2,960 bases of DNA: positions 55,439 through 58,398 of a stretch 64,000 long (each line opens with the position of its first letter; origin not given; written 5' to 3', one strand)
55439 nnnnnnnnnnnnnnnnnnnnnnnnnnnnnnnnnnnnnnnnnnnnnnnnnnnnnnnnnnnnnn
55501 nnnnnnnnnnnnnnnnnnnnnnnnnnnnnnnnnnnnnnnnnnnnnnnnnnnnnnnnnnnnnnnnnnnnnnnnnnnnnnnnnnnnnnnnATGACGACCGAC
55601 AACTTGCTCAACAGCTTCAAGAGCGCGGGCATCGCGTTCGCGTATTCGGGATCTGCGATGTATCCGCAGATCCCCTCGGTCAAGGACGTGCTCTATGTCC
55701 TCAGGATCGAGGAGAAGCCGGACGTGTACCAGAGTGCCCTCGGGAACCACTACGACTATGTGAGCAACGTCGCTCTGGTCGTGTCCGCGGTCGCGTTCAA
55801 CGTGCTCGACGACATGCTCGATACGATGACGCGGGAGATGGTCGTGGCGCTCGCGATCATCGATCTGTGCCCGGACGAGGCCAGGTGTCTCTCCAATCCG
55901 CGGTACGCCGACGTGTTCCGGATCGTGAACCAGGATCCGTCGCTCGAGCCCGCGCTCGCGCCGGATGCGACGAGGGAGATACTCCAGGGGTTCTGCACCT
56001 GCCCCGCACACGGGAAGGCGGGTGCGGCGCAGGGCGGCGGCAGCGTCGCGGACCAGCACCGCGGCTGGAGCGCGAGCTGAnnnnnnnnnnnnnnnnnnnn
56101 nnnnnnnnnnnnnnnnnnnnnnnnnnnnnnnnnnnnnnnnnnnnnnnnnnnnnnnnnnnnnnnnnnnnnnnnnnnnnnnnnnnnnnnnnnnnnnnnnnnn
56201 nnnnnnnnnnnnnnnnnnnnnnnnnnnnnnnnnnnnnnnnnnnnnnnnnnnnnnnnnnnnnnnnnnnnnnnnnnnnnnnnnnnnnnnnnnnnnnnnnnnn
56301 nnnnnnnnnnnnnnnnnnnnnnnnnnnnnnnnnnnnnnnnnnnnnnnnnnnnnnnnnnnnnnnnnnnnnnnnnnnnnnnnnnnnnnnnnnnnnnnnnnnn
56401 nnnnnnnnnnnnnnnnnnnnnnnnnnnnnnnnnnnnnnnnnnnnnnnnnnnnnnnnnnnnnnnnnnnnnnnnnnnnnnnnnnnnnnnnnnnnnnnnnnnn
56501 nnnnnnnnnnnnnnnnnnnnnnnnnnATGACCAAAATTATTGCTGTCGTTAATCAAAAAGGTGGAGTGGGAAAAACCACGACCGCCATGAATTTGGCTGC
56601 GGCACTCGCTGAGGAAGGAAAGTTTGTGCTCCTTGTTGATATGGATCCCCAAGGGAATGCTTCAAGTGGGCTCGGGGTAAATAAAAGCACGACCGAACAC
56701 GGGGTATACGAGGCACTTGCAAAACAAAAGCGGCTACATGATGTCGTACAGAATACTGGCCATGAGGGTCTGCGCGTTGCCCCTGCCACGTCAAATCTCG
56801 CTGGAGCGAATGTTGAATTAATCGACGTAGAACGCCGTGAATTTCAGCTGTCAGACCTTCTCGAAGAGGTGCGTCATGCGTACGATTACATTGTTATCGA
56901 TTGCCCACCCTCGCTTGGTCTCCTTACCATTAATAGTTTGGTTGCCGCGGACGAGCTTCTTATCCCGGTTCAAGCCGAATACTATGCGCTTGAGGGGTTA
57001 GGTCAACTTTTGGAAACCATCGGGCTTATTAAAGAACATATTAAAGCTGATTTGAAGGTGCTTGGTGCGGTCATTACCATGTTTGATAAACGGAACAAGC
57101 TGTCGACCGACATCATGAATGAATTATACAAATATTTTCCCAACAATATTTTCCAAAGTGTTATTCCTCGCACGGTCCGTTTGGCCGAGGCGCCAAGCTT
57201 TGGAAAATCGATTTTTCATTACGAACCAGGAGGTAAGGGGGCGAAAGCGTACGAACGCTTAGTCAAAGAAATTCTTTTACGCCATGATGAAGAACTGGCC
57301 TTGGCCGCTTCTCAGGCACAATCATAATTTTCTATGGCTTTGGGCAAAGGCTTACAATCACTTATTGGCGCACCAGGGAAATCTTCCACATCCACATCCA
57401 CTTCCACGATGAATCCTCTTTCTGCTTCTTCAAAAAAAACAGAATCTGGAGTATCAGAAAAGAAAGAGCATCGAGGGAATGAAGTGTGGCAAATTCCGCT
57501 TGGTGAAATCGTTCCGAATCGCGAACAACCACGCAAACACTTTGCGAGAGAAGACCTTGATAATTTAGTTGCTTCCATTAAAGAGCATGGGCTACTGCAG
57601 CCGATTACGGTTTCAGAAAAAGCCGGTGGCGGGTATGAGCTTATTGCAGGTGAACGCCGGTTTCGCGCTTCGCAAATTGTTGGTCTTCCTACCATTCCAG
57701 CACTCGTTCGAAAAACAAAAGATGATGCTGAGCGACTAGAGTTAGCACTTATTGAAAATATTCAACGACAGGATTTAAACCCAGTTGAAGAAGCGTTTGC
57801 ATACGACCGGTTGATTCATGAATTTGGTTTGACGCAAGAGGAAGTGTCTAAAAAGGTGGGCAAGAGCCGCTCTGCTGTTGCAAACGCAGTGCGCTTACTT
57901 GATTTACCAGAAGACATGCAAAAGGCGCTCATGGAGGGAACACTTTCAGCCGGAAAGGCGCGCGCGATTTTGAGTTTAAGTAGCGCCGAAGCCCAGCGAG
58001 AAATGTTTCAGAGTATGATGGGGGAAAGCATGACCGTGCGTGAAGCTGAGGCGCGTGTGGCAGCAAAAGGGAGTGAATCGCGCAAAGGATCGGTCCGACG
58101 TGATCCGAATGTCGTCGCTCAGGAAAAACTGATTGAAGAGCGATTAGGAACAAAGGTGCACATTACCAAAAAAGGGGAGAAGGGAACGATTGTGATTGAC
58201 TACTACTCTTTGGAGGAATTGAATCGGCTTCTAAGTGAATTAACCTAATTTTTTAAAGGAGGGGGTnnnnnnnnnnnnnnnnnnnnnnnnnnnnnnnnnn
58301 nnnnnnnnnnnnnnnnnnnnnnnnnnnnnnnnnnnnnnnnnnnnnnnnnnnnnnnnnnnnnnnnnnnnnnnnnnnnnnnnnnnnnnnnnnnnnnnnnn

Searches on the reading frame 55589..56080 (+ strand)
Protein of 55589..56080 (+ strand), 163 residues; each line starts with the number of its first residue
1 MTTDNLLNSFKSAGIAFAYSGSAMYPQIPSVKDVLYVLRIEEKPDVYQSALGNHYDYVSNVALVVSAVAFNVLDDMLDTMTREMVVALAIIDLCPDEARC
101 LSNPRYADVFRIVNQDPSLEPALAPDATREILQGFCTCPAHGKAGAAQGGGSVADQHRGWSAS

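Call 16: search_protein_families(library=pfam, proteins=[window:55589-56080:+], max_evalue=0.01)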
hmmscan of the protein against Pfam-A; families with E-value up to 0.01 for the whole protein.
window:55589-56080:+ (163 aa): 0 families

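Call 57: find_homologous_proteins(query=window:55589-56080:+, max_evalue=0.001)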
Query window:55589-56080:+ (163 aa): 2 proteins with E <= 0.001 among 120 candidates.
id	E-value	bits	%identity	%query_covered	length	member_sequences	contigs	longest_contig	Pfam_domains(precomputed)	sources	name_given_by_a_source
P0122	3.0e-103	360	100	100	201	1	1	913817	-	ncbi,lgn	-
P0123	1.4e-59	218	70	92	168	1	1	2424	-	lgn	-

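Call 59: find_encoding_contigs(protein=P0123, flank=10000, max_places=5)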
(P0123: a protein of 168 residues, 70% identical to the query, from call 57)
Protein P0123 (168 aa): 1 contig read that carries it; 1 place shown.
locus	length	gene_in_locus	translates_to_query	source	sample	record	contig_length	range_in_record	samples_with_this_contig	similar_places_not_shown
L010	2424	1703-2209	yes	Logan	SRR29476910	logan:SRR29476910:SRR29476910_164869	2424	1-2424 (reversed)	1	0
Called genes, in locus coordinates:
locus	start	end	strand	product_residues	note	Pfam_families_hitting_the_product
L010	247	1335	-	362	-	-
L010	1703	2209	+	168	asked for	-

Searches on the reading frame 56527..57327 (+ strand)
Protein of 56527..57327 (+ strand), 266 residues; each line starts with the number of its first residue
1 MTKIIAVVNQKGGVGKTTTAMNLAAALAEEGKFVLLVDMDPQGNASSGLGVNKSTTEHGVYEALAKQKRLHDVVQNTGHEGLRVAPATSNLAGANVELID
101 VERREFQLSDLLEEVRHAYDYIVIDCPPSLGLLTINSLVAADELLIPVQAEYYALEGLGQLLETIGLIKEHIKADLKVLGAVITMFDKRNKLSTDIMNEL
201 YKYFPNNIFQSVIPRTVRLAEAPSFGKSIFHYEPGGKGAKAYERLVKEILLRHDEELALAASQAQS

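Call 16: search_protein_families(library=pfam, proteins=[window:56527-57327:+], max_evalue=0.01)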
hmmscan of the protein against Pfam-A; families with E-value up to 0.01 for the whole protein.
window:56527-57327:+ (266 aa): 9 families
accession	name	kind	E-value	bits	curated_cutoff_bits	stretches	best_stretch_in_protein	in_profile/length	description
PF13614.12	AAA_31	-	7.7e-67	225.1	27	1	2-178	1-177/177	AAA domain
PF01656.29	CbiA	-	2.4e-30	105.5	25.4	1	5-229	1-125/125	CobQ/CobB/MinD/ParA nucleotide binding domain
PF10609.15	ParA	-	6.1e-14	52.5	27.1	1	2-150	3-145/246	NUBPL iron-transfer P-loop NTPase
PF09140.17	MipZ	-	1e-13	51.6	20.7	1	4-161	2-142/262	ATPase MipZ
PF00142.24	Fer4_NifH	-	1.1e-10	41.9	25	1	8-250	5-245/271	4Fe-4S iron sulfur cluster binding proteins, NifH/frxC family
PF06564.18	CBP_BcsQ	-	2.9e-10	40.5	21.3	1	3-242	2-226/234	Cellulose biosynthesis protein BcsQ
PF02374.21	ArsA_ATPase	-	1.4e-08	34.8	24.3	1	7-67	5-65/305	Anion-transporting ATPase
PF07015.17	VirC1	-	7.8e-05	22.6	24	1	3-40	2-39/231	VirC1 protein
PF00448.28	SRP54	-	0.0045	17.1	22.7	1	12-42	10-40/196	SRP54-type protein, GTPase domain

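Call 33: find_encoding_contigs(protein=window:56527-57327:+, flank=10000, max_places=10)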
Protein window:56527-57327:+ (266 aa): 1 contig read that carries it; 1 place shown.
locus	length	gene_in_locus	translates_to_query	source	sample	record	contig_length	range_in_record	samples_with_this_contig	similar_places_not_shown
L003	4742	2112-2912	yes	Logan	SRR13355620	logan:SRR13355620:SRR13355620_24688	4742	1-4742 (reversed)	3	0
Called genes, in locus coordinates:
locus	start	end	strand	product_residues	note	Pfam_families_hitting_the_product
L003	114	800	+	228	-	-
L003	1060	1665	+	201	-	-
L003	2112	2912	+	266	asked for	PF00142:Fer4_NifH, PF01656:CbiA, PF02374:ArsA_ATPase, PF06564:CBP_BcsQ, PF09140:MipZ, PF10609:ParA, PF13614:AAA_31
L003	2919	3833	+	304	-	PF02195:ParB_N, PF17762:HTH_ParB, PF23552:ParB_C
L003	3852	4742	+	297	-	?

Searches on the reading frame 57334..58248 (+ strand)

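Call 16: search_protein_families(library=pfam, proteins=[window:57334-58248:+], max_evalue=0.01)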
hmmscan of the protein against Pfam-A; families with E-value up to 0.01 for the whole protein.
window:57334-58248:+ (304 aa): 5 families
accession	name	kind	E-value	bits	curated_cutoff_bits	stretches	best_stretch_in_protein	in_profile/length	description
PF17762.8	HTH_ParB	-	2.6e-35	121.1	22.6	1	146-244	1-99/102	ParB HTH domain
PF02195.25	ParB_N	-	1.9e-31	108.4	26.3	1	50-144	2-95/95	ParB N-terminal domain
PF23552.2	ParB_C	-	8.8e-12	44.7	23.8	1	256-303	1-49/50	ParB dimerisation domain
PF01381.28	HTH_3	-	0.00089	19.7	23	1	163-184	7-28/55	Helix-turn-helix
PF10768.14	FliX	-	0.0035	18.2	25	1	168-219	56-107/135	Class II flagellar assembly regulator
